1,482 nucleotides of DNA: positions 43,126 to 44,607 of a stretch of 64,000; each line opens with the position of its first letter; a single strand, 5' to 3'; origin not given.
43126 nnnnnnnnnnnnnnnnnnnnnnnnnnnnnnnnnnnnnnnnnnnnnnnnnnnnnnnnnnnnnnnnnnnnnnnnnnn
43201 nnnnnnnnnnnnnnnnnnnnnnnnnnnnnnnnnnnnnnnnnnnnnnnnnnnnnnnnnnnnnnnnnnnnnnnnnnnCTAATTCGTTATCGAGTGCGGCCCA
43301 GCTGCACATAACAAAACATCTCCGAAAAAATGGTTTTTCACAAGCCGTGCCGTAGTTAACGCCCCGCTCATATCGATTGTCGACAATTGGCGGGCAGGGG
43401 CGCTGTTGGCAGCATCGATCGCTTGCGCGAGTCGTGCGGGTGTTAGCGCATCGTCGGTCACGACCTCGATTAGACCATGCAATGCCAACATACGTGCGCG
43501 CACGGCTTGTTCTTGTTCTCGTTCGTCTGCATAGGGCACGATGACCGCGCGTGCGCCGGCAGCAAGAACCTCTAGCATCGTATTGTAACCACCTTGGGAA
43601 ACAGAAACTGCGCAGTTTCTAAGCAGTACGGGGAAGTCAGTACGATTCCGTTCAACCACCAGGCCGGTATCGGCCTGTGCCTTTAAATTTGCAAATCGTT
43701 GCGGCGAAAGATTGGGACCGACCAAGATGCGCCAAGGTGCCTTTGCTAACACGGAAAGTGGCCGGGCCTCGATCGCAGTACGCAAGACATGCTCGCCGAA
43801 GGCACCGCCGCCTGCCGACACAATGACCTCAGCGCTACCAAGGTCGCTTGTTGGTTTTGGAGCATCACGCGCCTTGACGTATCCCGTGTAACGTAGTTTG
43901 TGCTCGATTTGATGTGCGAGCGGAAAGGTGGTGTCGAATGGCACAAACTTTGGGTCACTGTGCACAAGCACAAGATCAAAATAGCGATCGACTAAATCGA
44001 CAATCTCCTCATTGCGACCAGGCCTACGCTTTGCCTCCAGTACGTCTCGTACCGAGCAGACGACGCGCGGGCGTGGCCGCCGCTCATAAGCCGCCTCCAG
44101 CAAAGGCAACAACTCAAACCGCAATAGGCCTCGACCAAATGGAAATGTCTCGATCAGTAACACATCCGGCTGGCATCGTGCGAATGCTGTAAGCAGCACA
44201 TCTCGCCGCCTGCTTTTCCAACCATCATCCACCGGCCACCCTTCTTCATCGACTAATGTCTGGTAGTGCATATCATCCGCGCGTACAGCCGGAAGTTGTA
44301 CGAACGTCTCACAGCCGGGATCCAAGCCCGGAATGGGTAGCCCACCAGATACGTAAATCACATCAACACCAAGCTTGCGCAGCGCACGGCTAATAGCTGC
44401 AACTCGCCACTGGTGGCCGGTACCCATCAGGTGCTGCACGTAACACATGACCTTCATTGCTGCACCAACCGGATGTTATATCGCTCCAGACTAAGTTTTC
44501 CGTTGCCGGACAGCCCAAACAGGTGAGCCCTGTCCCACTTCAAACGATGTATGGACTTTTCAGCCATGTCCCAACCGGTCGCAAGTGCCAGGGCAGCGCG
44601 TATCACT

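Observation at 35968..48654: Eleven-gene translationally coupled operon joining four glycosyltransferases, a phosphatase and a deacetylase to a complete Opp/Dpp-type ABC importer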

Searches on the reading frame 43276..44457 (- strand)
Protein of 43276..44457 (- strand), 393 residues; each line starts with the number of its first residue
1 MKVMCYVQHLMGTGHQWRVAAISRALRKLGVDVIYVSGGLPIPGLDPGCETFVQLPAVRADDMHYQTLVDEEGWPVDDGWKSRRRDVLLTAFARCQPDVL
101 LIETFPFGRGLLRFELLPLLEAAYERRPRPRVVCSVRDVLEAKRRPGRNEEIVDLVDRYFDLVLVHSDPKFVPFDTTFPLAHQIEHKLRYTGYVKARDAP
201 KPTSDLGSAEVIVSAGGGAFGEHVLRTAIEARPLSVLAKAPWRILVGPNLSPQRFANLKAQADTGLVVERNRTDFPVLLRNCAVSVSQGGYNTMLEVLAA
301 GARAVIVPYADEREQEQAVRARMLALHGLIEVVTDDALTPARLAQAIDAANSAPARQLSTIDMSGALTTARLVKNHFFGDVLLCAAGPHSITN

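Call 4: search_protein_families(library=pfam, proteins=[window:43276-44457:-])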
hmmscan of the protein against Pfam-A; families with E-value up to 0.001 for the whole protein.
window:43276-44457:- (393 aa): 1 family
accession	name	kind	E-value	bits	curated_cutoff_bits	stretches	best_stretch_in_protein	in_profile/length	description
PF04101.22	Glyco_tran_28_C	-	6.1e-11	43.1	22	1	278-366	68-156/166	Glycosyltransferase family 28 C-terminal domain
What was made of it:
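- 43276..44457 (-): GT28b: second GT1/GT28-type GT-B glycosyltransferase. It was used as the synteny anchor. PF04101 at 43.1 bits (call 4).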

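Call 5: search_protein_families(library=ncbifam, proteins=[window:43276-44457:-])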
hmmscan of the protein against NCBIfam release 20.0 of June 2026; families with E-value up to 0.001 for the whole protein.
window:43276-44457:- (393 aa): 2 families
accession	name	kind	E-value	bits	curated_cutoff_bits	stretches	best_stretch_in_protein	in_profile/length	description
TIGR01133.1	murG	equivalog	1.1e-06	28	250.25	1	203-358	176-331/353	undecaprenyldiphospho-muramoylpentapeptide beta-N-acetylglucosaminyltransferase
TIGR00661.1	MJ1255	subfamily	2.3e-06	27.1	195.9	1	271-324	236-291/321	MJ1255/VC2487 family glycosyltransferase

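Call 17: find_related_loci(query=A1, collection=genome_contigs, flank=10000)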
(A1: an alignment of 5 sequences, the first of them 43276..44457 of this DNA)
Query A1 (393 aa) in genome_contigs; peptide patterns used: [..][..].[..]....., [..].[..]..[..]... (x = any residue, [..] = any of these).
599 stretches matched a pattern (row limit reached: there are more); 582 encode a relative of the query (tblastn E <= 1e-3); the best 80 are kept; 80 distinct loci.
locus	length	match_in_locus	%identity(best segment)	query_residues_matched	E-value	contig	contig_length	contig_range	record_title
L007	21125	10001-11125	65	1-375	3e-156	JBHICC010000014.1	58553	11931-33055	MAG: Acidiferrobacterales bacterium isolate FS_2_bin.10 NODE_60_length_58553_cov_7.489675, whole genome shotgun sequence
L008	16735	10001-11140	64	2-376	5e-146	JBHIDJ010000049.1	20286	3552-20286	MAG: Acidiferrobacterales bacterium isolate Baj_1_bin.3 NODE_60_length_20286_cov_12.589541, whole genome shotgun sequenc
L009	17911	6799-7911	63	3-373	6e-145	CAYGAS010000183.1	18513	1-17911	MAG TPA_asm: uncultured Nitrospiraceae bacterium isolate ERP108616_co1_40 genome assembly, contig: k119_189464, whole ge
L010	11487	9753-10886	63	1-378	7e-143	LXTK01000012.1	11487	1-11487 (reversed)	MAG: Proteobacteria bacterium SPGG2 55, whole genome shotgun sequence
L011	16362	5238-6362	61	2-376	6e-137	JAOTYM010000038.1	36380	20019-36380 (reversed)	MAG: Gammaproteobacteria bacterium isolate 21_Jan_SF_Bin47 21_Jan_SF_Bin47_scaffold_553_c1, whole genome shotgun sequenc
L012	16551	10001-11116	54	3-373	2e-110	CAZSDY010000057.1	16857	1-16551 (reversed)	MAG TPA_asm: uncultured Ectothiorhodospiraceae bacterium isolate binchicken_co275_180 genome assembly, contig: NODE_4683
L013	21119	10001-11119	48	2-375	2e-110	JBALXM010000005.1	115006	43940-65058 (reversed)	MAG: Sneathiella sp. isolate 9NakV-05 NODE_92_length_115006_cov_26.559125, whole genome shotgun sequence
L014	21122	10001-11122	48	1-375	3e-108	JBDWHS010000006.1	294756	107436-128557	MAG: Sneathiella sp. isolate CI.59.F.A1_421_49 CI_59_F_A1_421_49_000000000006, whole genome shotgun sequence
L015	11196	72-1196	50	1-373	3e-107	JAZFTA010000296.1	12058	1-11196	MAG: Rhodospirillales bacterium isolate BS2bin.22 BS2bin.22_296, whole genome shotgun sequence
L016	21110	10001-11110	51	2-373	5e-106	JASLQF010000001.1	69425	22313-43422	MAG: Rhodospirillales bacterium isolate Arabian11_MAG_77 c_000000042334, whole genome shotgun sequence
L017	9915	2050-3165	51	3-373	3e-106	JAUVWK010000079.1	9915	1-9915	MAG: Alphaproteobacteria bacterium isolate CSMAG_1188 CSMAG_1188_k127_1486302_length_9915_cov_31.0603, whole genome shot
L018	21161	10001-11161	49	2-382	3e-105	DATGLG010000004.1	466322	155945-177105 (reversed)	MAG TPA_asm: Alphaproteobacteria bacterium isolate SMAG_U9880 k141_85810, whole genome shotgun sequence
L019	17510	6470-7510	53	2-348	5e-105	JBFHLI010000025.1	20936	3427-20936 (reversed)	MAG: Gammaproteobacteria bacterium isolate Mix_sand07.2021.05.Z.24 k141_1563315_length_20936_cov_10.9894, whole genome s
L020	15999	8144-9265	50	3-374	8e-105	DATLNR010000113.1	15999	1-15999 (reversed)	MAG TPA_asm: Casimicrobiaceae bacterium isolate SMAG_U13805 k141_4441670, whole genome shotgun sequence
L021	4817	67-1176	49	3-373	3e-105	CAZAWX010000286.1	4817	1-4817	MAG TPA_asm: uncultured Ectothiorhodospiraceae bacterium isolate binchicken_co275_208 genome assembly, contig: NODE_3406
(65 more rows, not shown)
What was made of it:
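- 43276..44457 (-): 582 tblastn-confirmed hits were found in species-representative genomes (call 17).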

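Call 20: search_dna_similar(query=window:43276-44457:-, collection=plasmids, mode=protein, max_rows=25)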
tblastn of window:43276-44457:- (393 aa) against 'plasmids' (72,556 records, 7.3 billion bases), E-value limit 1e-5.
Records with a match: 264; places in all: 287; records where one place covers at least 80% of the query: 259.
Best place of each record, by identity: <60% 264.
By first word of the organism name: Rhizobium 143; Sinorhizobium 80; Ensifer 9; Azospirillum 7; Phyllobacterium 5; Sulfitobacter 4; Candidatus 4; Shinella 3; Tritonibacter 2; Mesorhizobium 1; and 6 more.
By predicted mobility (MOB-suite, as given by PLSDB): non-mobilizable 139; mobilizable 96; conjugative 29.
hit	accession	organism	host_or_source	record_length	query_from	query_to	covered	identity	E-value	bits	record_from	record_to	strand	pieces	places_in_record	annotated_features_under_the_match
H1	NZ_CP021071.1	Mesorhizobium sp. WSM1497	Biserrula pelecinus L.,cell ...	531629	1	377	96%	45.5%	1e-70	248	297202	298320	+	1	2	glycosyltransferase family protein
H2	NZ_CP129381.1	Rhizobium sp. SSA_523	single cell,Sea water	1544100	2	373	95%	45.7%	2e-70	247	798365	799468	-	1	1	none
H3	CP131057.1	Hyphomicrobiales bacterium UR115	tomato,bacteria,rhizosphere soil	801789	2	375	95%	44.8%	4e-71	249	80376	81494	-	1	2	none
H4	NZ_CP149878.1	Rhizobium sp. T1473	Medicago sativa,Cell Culture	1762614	2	375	95%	44.7%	2e-66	236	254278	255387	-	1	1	none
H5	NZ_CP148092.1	Rhizobium sp. T1470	Medicago sativa,cell culture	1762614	2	375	95%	44.7%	2e-66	236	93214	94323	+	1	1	none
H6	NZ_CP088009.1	Rhizobium sp. T136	Melilotus albus,Cell culture,root nodule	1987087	2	375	95%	44.7%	5e-66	234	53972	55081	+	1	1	none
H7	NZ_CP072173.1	Rhizobium sp. AB2/73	Phyla canescens,cell culture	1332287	1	375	95%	43.9%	6e-68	240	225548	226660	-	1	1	record has no annotation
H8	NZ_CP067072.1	Rhizobium sp. AB2/73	Phyla canescens,cell culture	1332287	1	375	95%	43.9%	6e-68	240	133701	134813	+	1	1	record has no annotation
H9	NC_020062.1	Rhizobium tropici CIAT 899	Phaseolus vulgaris root nodule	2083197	1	375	95%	43.9%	3e-61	220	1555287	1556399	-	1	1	record has no annotation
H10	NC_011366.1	Rhizobium leguminosarum bv. trifolii WSM2304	-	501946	2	383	97%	42.9%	2e-61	221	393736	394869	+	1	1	glycosyltransferase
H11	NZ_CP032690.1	Rhizobium sp. CCGE532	Phaseolus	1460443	1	375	95%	43.6%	1e-68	242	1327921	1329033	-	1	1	record has no annotation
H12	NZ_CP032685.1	Rhizobium sp. CCGE531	Phaseolus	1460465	1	375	95%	43.6%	1e-68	242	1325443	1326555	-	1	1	record has no annotation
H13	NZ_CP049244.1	Allorhizobium pseudoryzae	cell culture,soil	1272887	2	375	95%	43.6%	1e-60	219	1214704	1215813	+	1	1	none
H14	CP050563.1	Rhizobium leguminosarum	Lathyrus sativus,cell culture,root ...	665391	2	375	95%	43.6%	2e-60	218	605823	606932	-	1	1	glycosyl transferase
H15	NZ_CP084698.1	Rhizobium ruizarguesonis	Pisum sativum L.,Cell culture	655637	2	375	95%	43.6%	1e-59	216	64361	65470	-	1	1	glycosyltransferase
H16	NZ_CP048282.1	Rhizobium leguminosarum bv. viciae 248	Fava bean,whole organism,nodules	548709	2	375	95%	43.6%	3e-59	215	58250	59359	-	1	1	glycosyltransferase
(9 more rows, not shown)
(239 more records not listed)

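Call 21: get_annotated_region(hit=H16, flank=14000)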
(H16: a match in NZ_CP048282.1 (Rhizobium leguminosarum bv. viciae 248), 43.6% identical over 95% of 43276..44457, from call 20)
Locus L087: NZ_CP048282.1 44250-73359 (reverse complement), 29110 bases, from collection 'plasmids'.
description: Rhizobium leguminosarum bv. viciae 248 plasmid pRle248d, complete sequence
organism: Rhizobium leguminosarum bv. viciae 248 (NCBI taxid 936136)
taxonomy: Bacteria; Pseudomonadota; Alphaproteobacteria; Hyphomicrobiales; Rhizobiaceae; Rhizobium; Rhizobium leguminosarum; Rhizobium leguminosarum bv. viciae 248
host: -; source: Fava bean,whole organism,nodules; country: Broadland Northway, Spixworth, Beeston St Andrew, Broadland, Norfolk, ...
typing (MOB-suite, as given by PLSDB): non-mobilizable
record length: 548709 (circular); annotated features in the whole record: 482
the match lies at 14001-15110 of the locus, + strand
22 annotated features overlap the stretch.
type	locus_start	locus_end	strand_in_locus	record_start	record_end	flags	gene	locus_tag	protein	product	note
CDS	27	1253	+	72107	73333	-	-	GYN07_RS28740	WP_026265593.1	DUF3095 domain-containing protein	-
CDS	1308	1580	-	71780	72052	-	-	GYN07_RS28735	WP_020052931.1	Txe/YoeB family addiction module toxin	GO:0008219 - cell death [Evidence IEA]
CDS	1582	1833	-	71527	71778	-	-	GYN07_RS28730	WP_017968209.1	type II toxin-antitoxin system prevent-host-death family antitoxin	GO:0008219 - cell death [Evidence IEA]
CDS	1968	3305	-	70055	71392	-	-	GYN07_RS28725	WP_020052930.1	nucleotide sugar dehydrogenase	-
CDS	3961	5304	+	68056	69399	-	-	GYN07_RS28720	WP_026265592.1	adenylate/guanylate cyclase domain-containing protein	-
CDS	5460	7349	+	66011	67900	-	-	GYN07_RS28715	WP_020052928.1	ABC transporter ATP-binding protein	-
CDS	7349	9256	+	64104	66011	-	-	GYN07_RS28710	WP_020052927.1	ABC transporter substrate-binding protein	-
CDS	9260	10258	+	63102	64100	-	-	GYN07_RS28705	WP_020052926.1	ABC transporter permease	GO:0055085 - transmembrane transport [Evidence IEA]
CDS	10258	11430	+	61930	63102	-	-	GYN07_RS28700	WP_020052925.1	ABC transporter permease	-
CDS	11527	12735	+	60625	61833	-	-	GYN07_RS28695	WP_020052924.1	glycosyltransferase family protein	-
CDS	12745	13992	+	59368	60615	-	-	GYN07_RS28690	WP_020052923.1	glycosyltransferase family 4 protein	-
CDS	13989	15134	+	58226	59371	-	-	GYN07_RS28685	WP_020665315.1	glycosyltransferase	-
CDS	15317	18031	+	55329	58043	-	-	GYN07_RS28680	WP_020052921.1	ABC transporter transmembrane domain-containing protein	GO:0055085 - transmembrane transport [Evidence IEA]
CDS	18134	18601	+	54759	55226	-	-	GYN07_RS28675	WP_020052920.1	cyclic nucleotide-binding domain-containing protein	-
CDS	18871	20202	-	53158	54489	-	-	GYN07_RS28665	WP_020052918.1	MFS transporter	GO:0055085 - transmembrane transport [Evidence IEA]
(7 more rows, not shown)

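Call 22: search_dna_similar(query=window:43276-44457:-, collection=plasmids, mode=protein, max_rows=60, rows=spread)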
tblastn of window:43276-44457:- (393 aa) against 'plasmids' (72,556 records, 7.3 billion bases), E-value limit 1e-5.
Records with a match: 264; places in all: 287; records where one place covers at least 80% of the query: 259.
Best place of each record, by identity: <60% 264.
By first word of the organism name: Rhizobium 143; Sinorhizobium 80; Ensifer 9; Azospirillum 7; Phyllobacterium 5; Sulfitobacter 4; Candidatus 4; Shinella 3; Tritonibacter 2; Mesorhizobium 1; and 6 more.
By predicted mobility (MOB-suite, as given by PLSDB): non-mobilizable 139; mobilizable 96; conjugative 29.
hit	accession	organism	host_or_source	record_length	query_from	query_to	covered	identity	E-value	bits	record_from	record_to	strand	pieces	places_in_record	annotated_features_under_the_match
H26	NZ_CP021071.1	Mesorhizobium sp. WSM1497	Biserrula pelecinus L.,cell ...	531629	1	377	96%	45.5%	1e-70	248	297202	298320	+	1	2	glycosyltransferase family protein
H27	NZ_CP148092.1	Rhizobium sp. T1470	Medicago sativa,cell culture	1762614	2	375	95%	44.7%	2e-66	236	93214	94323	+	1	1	none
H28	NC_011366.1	Rhizobium leguminosarum bv. trifolii WSM2304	-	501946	2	383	97%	42.9%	2e-61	221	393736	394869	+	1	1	glycosyltransferase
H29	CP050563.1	Rhizobium leguminosarum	Lathyrus sativus,cell culture,root ...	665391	2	375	95%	43.6%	2e-60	218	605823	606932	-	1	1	glycosyl transferase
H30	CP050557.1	Rhizobium leguminosarum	Vicia sativa,cell culture,root nodule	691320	2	375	95%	43.3%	3e-59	214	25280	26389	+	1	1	glycosyl transferase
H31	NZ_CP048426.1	Rhizobium daejeonense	Cell,soil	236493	2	377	96%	43.1%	2e-63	226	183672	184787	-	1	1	glycosyltransferase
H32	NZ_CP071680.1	Rhizobium ruizarguesonis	lentil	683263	2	375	95%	43.0%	1e-58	213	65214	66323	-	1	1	glycosyltransferase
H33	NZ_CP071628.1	Rhizobium leguminosarum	lentil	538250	2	375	95%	43.0%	3e-58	212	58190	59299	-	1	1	glycosyltransferase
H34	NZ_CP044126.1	Rhizobium sp. BG4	Prosopis cineraria,pure bacterial ...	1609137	2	375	95%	42.8%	1e-66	236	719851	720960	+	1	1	record has no annotation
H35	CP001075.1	Rhizobium etli CIAT 652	-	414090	2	375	95%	42.8%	2e-61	221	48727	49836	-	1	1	putative glycosyltransferase protein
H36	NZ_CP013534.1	Rhizobium phaseoli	Phaseolus vulgaris,Whole ...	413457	2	375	95%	42.8%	5e-61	219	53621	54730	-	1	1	glycosyltransferase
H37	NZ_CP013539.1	Rhizobium phaseoli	Phaseolus vulgaris,Whole ...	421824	2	375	95%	42.8%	2e-60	218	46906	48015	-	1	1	glycosyltransferase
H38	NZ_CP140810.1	Rhizobium beringeri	Trifolium pratense,whole organism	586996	2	375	95%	42.8%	1e-57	210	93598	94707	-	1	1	glycosyltransferase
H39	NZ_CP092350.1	Rhizobium sp. C104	Cell culture,nodule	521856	2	380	96%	42.2%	9e-61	219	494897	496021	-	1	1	glycosyltransferase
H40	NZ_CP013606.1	Rhizobium sp. N731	Phaseolus vulgaris,Whole ...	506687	2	375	95%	42.7%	2e-55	204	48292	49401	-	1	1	glycosyltransferase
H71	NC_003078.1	Sinorhizobium meliloti 1021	-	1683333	2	377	96%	40.2%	6e-59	214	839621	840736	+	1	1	none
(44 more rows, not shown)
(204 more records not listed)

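Call 23: get_annotated_region(hit=H71, flank=14000)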
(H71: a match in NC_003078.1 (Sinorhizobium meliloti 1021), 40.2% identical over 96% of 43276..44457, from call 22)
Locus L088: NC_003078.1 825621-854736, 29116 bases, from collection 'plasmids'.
description: Sinorhizobium meliloti 1021 plasmid pSymB, complete sequence
organism: Sinorhizobium meliloti 1021 (NCBI taxid 266834)
taxonomy: Bacteria; Pseudomonadota; Alphaproteobacteria; Hyphomicrobiales; Rhizobiaceae; Sinorhizobium; Sinorhizobium meliloti; Sinorhizobium meliloti 1021
host: -; source: -; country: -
typing (MOB-suite, as given by PLSDB): mobilizable; relaxase MOBQ
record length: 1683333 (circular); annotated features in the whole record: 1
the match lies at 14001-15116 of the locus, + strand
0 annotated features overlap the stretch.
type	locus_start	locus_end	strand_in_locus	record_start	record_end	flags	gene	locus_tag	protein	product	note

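Call 33: list_cluster_members(proteins=[L088:11524-12738:+, L088:18912-19376:+, L088:5482-7374:+, L088:7371-9272:+, L088:13974-15176:+])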
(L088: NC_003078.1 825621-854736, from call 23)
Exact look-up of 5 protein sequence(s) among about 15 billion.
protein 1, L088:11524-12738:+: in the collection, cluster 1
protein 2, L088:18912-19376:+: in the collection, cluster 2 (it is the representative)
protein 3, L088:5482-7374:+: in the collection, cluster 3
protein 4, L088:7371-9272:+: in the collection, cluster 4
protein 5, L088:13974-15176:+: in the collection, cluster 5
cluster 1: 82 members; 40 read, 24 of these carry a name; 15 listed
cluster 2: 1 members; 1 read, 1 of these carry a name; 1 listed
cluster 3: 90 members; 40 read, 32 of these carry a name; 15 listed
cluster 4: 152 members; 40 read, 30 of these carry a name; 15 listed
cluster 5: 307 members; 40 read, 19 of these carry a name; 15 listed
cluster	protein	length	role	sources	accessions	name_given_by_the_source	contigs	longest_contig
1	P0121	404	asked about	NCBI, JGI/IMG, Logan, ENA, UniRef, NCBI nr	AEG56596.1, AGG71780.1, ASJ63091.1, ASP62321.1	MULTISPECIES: glycosyltransferase family protein [Sinorhizobium] | predicted glycosyltransferase | Glycosyl transferase family protein n=3 Tax=Sinorhizobium TaxID=28105 RepID=H0G3B4_RHIML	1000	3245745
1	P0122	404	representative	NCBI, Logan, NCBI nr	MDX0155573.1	hypothetical protein GOC22_07740 [Sinorhizobium meliloti] | hypothetical protein [Sinorhizobium meliloti]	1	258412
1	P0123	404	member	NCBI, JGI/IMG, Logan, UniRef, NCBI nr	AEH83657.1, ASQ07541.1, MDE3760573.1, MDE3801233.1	hypothetical protein HR059_23725 (plasmid) [Sinorhizobium meliloti WSM1022] | predicted glycosyltransferase | Membrane-anchored protein n=1 Tax=Sinorhizobium meliloti (strain SM11) TaxID=707241 ...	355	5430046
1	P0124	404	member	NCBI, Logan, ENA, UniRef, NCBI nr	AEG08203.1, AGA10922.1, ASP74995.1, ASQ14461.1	glycosyltransferase family protein [Sinorhizobium meliloti] | glycosyltransferase family protein n=1 Tax=Rhizobium meliloti TaxID=382 ...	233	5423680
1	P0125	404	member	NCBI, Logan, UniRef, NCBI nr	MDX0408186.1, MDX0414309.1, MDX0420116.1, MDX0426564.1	hypothetical protein GOC91_27755 [Sinorhizobium medicae] | Putative membrane-anchored protein n=1 Tax=Sinorhizobium medicae TaxID=110321 ... | glycosyltransferase family protein [Sinorhizobium medicae]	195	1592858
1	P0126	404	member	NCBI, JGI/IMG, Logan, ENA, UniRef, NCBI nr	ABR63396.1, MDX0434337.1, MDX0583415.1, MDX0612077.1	glycosyltransferase family protein [Sinorhizobium medicae] | Putative membrane-anchored protein n=1 Tax=Sinorhizobium medicae (strain WSM419) ...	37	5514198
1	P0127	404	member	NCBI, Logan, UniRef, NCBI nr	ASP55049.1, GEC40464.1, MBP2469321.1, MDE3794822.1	hypothetical protein CN204_05435 [Sinorhizobium meliloti] | glycosyltransferase family protein n=1 Tax=Rhizobium meliloti TaxID=382 ... | glycosyltransferase family protein [Sinorhizobium meliloti]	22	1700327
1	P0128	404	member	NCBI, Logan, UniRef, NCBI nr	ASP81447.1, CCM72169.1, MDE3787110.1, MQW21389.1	glycosyltransferase family protein [Sinorhizobium meliloti] | RedA n=1 Tax=Rhizobium meliloti TaxID=382 RepID=Q9X6W3_RHIML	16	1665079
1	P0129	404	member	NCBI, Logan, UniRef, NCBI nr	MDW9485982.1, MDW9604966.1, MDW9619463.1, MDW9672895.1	hypothetical protein GOA59_08635 [Sinorhizobium meliloti] | glycosyltransferase family protein n=1 Tax=Rhizobium meliloti TaxID=382 ... | glycosyltransferase family protein [Sinorhizobium meliloti]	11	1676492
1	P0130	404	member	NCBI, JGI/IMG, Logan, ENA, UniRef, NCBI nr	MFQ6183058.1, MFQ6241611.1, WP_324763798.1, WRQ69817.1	glycosyltransferase family protein [Sinorhizobium meliloti] | predicted glycosyltransferase | glycosyltransferase family protein n=1 Tax=Rhizobium meliloti TaxID=382 ...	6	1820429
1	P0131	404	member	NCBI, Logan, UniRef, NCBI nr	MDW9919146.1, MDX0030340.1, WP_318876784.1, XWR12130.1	hypothetical protein GOB36_01040 [Sinorhizobium meliloti] | glycosyltransferase family protein n=1 Tax=Rhizobium meliloti TaxID=382 ... | hypothetical protein [Sinorhizobium meliloti]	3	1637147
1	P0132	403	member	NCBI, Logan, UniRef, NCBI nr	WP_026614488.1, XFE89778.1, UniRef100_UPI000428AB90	glycosyltransferase family protein [Ensifer aridi] | glycosyltransferase family protein n=1 Tax=Ensifer aridi TaxID=1708715 RepID=UPI000428AB90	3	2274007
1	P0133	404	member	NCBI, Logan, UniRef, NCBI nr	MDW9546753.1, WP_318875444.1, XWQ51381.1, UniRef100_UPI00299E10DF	glycosyltransferase family protein [Sinorhizobium meliloti] | glycosyltransferase family protein n=1 Tax=Rhizobium meliloti TaxID=382 ... | hypothetical protein [Sinorhizobium meliloti]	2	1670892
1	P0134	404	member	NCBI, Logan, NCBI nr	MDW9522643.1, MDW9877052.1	hypothetical protein GOA61_03515 [Sinorhizobium meliloti] | hypothetical protein [Sinorhizobium meliloti]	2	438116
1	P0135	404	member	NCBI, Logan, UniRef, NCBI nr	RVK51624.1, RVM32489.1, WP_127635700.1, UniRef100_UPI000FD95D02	glycosyltransferase family protein [Sinorhizobium meliloti] | glycosyltransferase family protein n=1 Tax=Rhizobium meliloti TaxID=382 ...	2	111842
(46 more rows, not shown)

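Call 46: search_solved_structures(query=A1, max_evalue=1)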
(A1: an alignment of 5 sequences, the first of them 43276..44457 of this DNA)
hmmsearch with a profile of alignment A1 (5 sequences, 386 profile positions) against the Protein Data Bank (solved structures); distinct sequences matched with E-value up to 1: 17.
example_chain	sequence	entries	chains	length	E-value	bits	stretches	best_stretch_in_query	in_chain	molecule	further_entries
6kqx_A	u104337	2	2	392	5.7e-06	28.7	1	250-377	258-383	Uncharacterized UDP-glucosyltransferase YjiC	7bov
6kqw_A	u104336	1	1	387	7.8e-06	28.3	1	250-374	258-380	Uncharacterized UDP-glucosyltransferase YjiC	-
7vlb_A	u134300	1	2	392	9.6e-06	28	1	265-378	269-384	UDP-glycosyltransferase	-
7d1i_A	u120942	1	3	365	1.1e-05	27.8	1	258-349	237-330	UDP-N-acetylglucosamine--N-acetylmuramyl-(pentapeptide) pyrophosphoryl-undecaprenol N-acet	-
3ia7_A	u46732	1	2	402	3.3e-05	26.2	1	277-357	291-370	CalG4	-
1f0k_A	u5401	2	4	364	9.2e-05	24.8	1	178-351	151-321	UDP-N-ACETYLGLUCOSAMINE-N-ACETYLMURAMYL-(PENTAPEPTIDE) PYROPHOSPHORYL-UNDECAPRENOL N-ACETY | UDP-N-acetylglucosamine--N-acetylmuramyl-(pentapeptide) pyrophospho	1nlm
3s2u_A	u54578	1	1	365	0.00022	23.5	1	245-365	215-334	UDP-N-acetylglucosamine--N-acetylmuramyl-(pentapeptide) pyrophosphoryl-undecaprenol N-acet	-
5du2_A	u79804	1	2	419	0.0066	18.7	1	276-376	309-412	EspG2 glycosyltransferase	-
2iya_A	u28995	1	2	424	0.0073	18.5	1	266-380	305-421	OLEANDOMYCIN GLYCOSYLTRANSFERASE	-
3iaa_A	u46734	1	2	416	0.023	16.9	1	278-372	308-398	CalG2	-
3rsc_A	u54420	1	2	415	0.025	16.8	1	278-372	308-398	CalG2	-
2ju1_A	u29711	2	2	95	0.071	15.3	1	139-180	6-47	Erythronolide synthase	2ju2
3h4i_A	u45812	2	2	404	0.11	14.7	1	277-380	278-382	Glycosyltransferase GtfA, Glycosyltransferase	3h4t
8tko_C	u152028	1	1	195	0.18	13.9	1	138-180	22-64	EryAI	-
3d0q_A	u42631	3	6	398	0.26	13.4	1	278-378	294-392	Protein CalG3 | CalG3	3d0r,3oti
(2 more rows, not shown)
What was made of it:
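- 43276..44457 (-): The profile hits YjiC, MurG and CalG in the PDB (call 46).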
